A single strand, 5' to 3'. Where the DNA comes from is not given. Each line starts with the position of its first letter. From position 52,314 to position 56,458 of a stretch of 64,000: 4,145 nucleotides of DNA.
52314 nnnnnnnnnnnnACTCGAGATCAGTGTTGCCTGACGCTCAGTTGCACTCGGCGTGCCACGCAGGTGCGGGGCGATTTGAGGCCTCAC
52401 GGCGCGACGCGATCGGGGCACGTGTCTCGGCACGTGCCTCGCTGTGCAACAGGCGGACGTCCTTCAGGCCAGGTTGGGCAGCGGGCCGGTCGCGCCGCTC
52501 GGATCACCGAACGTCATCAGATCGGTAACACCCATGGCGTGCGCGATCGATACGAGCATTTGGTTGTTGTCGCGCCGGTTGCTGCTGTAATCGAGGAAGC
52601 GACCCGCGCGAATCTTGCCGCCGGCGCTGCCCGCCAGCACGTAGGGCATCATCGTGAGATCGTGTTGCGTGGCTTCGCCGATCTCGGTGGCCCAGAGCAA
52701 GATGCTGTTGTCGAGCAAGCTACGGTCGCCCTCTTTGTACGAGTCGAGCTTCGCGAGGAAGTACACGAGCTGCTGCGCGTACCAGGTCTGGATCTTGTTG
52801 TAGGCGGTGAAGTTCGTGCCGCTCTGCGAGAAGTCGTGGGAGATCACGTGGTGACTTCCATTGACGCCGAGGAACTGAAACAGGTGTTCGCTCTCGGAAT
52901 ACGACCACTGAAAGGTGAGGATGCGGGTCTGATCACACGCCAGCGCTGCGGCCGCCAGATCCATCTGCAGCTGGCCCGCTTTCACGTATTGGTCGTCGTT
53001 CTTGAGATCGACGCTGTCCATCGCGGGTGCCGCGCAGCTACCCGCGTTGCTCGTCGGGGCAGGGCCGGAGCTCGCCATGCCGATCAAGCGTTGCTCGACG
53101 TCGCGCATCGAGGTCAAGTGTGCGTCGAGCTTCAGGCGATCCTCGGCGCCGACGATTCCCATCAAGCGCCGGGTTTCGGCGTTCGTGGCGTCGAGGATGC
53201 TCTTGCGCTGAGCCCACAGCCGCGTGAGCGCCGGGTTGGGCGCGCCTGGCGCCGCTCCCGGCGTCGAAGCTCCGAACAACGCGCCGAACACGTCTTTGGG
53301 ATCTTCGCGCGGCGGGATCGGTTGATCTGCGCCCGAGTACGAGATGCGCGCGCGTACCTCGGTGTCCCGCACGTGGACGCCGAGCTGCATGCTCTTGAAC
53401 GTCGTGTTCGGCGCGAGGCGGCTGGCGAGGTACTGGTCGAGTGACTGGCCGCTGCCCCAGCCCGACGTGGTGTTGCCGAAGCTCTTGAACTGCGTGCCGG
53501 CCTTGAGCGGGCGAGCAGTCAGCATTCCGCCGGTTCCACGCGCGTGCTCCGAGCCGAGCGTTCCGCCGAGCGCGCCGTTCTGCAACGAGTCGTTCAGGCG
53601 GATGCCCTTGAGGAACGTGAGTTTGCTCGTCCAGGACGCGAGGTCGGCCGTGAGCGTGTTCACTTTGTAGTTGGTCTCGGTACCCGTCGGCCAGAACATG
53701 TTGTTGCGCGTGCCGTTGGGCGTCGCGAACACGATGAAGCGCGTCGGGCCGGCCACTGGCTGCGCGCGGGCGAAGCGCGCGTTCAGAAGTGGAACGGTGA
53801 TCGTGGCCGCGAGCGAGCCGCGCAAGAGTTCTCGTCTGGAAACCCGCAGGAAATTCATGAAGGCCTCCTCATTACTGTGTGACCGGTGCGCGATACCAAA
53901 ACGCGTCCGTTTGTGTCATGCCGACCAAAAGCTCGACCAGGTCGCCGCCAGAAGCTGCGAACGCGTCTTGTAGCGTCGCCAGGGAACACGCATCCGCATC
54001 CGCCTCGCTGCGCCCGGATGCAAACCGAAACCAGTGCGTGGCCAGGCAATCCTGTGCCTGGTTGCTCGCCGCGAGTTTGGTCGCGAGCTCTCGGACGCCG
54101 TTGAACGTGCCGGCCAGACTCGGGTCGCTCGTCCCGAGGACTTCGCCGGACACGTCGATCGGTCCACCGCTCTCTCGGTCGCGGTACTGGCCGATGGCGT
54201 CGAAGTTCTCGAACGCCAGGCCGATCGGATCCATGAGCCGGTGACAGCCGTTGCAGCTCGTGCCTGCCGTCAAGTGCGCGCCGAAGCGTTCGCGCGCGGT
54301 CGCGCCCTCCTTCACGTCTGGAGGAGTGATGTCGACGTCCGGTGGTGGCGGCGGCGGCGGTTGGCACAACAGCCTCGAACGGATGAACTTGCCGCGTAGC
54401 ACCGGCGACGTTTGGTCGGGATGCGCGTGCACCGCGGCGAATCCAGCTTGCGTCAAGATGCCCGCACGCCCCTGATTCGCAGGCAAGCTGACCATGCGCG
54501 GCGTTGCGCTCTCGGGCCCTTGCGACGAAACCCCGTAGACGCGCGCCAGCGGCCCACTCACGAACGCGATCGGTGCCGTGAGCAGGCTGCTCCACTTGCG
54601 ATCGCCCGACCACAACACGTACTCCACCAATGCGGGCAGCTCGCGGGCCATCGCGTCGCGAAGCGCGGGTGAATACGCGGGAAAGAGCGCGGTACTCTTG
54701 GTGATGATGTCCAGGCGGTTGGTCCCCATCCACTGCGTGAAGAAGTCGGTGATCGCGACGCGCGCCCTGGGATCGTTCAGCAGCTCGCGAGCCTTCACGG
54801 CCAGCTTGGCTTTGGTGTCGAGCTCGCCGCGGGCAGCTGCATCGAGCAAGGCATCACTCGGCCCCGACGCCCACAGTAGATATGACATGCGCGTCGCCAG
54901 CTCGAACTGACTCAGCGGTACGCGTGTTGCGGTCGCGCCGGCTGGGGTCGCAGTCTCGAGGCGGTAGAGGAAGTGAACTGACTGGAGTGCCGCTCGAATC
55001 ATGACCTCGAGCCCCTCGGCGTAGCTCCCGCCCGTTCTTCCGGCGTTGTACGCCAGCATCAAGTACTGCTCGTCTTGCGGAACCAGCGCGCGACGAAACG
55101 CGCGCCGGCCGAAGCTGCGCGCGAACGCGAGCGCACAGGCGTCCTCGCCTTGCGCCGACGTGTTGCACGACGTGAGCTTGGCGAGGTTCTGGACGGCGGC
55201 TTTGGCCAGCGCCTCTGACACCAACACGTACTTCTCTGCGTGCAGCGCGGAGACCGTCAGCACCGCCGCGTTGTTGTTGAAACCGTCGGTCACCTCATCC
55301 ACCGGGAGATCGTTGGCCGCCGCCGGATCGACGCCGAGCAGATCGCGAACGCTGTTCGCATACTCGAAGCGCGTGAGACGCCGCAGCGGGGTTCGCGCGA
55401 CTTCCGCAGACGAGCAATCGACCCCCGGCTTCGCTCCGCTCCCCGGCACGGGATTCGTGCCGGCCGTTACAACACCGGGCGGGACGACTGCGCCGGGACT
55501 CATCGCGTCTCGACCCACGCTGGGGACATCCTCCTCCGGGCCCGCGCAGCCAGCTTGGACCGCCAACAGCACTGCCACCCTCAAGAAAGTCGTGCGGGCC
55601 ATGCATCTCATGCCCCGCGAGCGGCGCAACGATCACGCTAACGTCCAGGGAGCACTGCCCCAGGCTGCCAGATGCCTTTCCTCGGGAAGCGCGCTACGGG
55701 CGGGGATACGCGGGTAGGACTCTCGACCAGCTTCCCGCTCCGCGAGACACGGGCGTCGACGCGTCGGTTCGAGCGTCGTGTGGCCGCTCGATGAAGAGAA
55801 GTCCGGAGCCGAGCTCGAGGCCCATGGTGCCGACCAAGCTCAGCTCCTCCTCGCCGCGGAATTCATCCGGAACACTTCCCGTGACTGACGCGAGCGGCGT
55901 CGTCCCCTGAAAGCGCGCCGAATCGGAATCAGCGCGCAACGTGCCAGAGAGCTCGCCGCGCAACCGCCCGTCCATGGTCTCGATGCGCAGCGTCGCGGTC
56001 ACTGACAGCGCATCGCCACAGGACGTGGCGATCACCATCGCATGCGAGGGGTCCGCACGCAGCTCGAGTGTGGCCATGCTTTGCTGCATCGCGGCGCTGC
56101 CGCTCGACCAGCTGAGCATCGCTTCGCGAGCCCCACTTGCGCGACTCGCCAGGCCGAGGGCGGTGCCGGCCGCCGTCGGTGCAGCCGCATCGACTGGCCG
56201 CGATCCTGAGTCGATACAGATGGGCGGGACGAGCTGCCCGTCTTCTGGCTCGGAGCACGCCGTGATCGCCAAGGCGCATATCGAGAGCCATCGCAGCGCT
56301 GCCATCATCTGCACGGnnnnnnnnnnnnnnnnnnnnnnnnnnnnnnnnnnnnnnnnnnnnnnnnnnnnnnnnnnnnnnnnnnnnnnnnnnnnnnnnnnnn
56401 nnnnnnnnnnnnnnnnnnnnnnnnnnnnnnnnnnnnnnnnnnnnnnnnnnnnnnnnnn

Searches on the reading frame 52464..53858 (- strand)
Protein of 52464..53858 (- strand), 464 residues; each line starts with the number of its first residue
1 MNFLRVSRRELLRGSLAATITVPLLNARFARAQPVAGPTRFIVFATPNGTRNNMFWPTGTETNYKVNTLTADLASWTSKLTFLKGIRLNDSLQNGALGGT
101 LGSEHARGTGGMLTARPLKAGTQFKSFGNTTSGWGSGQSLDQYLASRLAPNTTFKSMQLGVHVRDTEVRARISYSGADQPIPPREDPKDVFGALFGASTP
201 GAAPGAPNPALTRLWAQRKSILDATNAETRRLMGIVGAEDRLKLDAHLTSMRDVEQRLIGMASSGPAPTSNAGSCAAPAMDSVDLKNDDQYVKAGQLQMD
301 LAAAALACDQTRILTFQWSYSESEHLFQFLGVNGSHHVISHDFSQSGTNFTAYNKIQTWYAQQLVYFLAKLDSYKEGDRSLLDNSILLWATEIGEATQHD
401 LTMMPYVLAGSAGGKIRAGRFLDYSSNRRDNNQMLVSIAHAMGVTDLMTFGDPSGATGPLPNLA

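Call 5: search_protein_families(library=pfam, proteins=[window:52464-53858:-], max_evalue=0.01)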
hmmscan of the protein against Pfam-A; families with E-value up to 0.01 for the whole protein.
window:52464-53858:- (464 aa): 1 family
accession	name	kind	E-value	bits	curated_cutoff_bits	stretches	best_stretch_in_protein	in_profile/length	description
PF07586.16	HXXSHH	-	7.5e-77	259.4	30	1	40-364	1-306/307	Protein of unknown function (DUF1552)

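Call 6: search_protein_families(library=ncbifam, proteins=[window:52464-53858:-], max_evalue=0.01)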
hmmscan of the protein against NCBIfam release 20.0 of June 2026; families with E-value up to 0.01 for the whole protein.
window:52464-53858:- (464 aa): 0 families

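Call 21: find_related_loci(query=window:52464-53858:-, collection=metagenome_contigs, flank=10000)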
Query window:52464-53858:- (464 aa) in metagenome_contigs; peptide patterns used: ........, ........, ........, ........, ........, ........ (x = any residue, [..] = any of these).
176 stretches matched a pattern; 95 encode a relative of the query (tblastn E <= 1e-3); the best 80 are kept; 80 distinct loci.
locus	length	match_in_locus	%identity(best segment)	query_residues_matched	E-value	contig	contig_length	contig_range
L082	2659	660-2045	86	1-463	0e+0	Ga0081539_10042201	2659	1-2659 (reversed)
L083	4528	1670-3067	86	1-463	0e+0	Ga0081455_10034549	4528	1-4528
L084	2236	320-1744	79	1-463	0e+0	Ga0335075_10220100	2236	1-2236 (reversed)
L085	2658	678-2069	77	1-464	0e+0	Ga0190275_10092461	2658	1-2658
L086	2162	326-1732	77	1-464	0e+0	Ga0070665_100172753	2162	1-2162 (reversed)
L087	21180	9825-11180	74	1-463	0e+0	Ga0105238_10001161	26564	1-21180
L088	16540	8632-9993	73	1-463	0e+0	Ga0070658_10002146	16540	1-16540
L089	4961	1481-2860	74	1-464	0e+0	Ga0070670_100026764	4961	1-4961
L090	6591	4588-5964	73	1-464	0e+0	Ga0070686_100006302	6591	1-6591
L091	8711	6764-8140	73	1-464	0e+0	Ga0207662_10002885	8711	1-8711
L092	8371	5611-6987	73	1-464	0e+0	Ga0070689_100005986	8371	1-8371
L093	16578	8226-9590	74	4-464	0e+0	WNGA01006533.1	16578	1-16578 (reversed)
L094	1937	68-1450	72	2-463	0e+0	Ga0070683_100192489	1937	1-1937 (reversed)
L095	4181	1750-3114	74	4-464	0e+0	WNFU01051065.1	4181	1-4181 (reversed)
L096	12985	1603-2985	73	1-464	0e+0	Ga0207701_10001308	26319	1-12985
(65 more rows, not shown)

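Call 58: search_solved_structures(query=window:52464-53858:-, max_evalue=1)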
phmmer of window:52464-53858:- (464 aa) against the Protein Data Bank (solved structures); distinct sequences matched with E-value up to 1: 0.

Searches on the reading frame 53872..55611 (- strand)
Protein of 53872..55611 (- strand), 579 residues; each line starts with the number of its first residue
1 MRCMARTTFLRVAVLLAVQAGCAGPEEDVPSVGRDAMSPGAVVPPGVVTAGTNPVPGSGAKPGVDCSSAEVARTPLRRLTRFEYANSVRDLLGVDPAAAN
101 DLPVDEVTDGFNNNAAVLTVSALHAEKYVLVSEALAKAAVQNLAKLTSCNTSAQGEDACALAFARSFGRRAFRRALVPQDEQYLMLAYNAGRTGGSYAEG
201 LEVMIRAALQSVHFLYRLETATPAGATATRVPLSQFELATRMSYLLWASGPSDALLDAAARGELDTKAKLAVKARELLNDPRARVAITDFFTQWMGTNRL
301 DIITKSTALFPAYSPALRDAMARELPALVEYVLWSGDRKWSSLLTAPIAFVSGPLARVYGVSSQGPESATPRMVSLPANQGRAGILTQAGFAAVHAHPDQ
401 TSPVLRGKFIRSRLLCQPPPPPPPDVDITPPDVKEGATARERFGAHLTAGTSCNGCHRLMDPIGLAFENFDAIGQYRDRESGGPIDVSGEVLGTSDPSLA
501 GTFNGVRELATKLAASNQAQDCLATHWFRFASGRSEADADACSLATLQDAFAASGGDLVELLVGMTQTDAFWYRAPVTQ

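Call 5: search_protein_families(library=pfam, proteins=[window:53872-55611:-], max_evalue=0.01)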
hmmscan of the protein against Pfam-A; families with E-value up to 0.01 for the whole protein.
window:53872-55611:- (579 aa): 5 families
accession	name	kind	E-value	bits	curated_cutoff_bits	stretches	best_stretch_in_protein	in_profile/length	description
PF07631.16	PSD4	-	1.5e-36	126.1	23.3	1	233-361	1-128/128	Protein of unknown function (DUF1592)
PF07627.16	PSCyt3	-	3.9e-33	114.1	27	1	382-480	1-98/98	Protein of unknown function (DUF1588)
PF07626.16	PSD3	-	2.4e-23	82.8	23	1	77-140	1-64/65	Protein of unknown function (DUF1587)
PF07624.16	PSD2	-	9.2e-16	57.8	25.8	1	502-571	4-74/74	Protein of unknown function (DUF1585)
PF07637.16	PSD5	-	3.8e-14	53.2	34.2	1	159-219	1-62/62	Protein of unknown function (DUF1595)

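Call 6: search_protein_families(library=ncbifam, proteins=[window:53872-55611:-], max_evalue=0.01)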
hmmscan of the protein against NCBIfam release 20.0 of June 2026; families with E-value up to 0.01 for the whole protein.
window:53872-55611:- (579 aa): 0 families

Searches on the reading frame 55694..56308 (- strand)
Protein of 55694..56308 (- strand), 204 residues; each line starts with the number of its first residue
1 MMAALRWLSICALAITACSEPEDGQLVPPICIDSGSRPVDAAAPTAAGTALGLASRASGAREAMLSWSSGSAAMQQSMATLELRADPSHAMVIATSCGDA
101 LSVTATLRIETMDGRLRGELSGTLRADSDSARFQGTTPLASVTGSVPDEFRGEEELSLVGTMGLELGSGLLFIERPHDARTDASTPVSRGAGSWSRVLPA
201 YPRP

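Call 5: search_protein_families(library=pfam, proteins=[window:55694-56308:-], max_evalue=0.01)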
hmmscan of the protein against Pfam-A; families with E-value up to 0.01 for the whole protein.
window:55694-56308:- (204 aa): 0 families

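Call 6: search_protein_families(library=ncbifam, proteins=[window:55694-56308:-], max_evalue=0.01)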
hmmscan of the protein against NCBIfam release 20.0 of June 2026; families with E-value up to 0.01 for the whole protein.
window:55694-56308:- (204 aa): 0 families

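Call 37: find_homologous_proteins(query=window:55694-56308:-, max_evalue=0.001)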
Query window:55694-56308:- (204 aa): 1 proteins with E <= 0.001 among 1928 candidates.
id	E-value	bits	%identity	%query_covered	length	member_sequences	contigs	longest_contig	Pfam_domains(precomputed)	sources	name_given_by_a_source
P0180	8.8e-83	295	100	69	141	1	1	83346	-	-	-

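Call 42: search_protein_representatives(protein=window:55694-56308:-)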
Query: 204 residues. Proteins with E-value up to 0.001 (for the whole library): 16; up to 1e-10: 5; up to 1e-30: 1. The best 16 are listed.
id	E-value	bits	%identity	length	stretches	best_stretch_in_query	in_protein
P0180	2.8e-83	294.8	100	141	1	64-204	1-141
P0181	2.0e-14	70.3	34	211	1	6-173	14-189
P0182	1.2e-13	67.7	33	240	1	10-199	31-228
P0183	4.7e-11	59.3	35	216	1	6-178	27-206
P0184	7.1e-11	58.7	34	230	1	6-196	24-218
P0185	6.9e-07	45.7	36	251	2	76-199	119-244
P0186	2.0e-06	44.2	29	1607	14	22-69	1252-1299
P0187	3.6e-06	43.4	39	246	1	35-149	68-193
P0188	1.1e-05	41.8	31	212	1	11-194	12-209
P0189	2.1e-05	40.9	37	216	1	31-148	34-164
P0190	2.7e-04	37.3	37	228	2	18-143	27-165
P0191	3.6e-04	36.8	42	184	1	38-146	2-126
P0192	5.2e-04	36.3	29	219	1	7-148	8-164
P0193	5.3e-04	36.3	32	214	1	5-146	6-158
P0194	6.3e-04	36.0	33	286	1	21-147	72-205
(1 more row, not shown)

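Call 44: find_encoding_contigs(protein=P0181, flank=10000, max_places=3)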
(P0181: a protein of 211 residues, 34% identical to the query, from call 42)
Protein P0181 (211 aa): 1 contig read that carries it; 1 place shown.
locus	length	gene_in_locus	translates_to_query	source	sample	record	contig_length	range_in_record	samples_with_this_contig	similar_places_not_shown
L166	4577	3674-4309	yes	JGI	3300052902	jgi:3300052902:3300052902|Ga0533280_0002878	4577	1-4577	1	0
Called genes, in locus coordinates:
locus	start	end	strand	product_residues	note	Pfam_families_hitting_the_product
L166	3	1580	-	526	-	?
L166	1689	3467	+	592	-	PF00488:MutS_V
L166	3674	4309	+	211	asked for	-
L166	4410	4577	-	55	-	?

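Call 45: find_encoding_contigs(protein=P0182, flank=8000, max_places=3)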
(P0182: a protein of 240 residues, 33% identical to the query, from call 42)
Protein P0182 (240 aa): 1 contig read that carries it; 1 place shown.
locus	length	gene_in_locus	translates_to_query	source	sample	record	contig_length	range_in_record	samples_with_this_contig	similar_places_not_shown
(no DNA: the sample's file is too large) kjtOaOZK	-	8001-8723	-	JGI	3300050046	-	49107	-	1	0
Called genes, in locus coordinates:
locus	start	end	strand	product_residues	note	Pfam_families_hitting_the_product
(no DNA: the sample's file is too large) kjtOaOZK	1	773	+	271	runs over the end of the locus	-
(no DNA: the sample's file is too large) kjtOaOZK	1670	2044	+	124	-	PF00486:Trans_reg_C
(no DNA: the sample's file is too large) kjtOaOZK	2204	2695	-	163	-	-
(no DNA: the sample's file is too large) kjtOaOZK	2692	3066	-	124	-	-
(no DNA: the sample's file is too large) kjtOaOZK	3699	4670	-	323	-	-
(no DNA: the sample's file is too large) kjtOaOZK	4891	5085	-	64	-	PF00313:CSD, PF08206:OB_RNB (weak)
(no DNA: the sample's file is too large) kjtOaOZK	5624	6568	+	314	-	-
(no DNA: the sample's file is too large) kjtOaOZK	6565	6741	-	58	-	-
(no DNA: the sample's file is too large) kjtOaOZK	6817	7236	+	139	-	-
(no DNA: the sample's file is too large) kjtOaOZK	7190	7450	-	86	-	-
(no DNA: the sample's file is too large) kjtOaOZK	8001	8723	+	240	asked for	-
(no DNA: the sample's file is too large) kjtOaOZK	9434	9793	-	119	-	-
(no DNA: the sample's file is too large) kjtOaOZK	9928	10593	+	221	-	-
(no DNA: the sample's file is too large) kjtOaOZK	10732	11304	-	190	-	PF00578:AhpC-TSA, PF08534:Redoxin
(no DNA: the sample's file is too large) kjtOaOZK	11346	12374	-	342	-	-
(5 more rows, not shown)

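Call 67: search_protein_families(library=pfam, proteins=[P0181, P0184], max_evalue=0.01)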
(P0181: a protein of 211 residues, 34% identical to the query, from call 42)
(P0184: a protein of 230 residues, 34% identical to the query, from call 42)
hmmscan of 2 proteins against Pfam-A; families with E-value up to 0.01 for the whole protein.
P0181 (211 aa): 0 families

P0184 (230 aa): 0 families
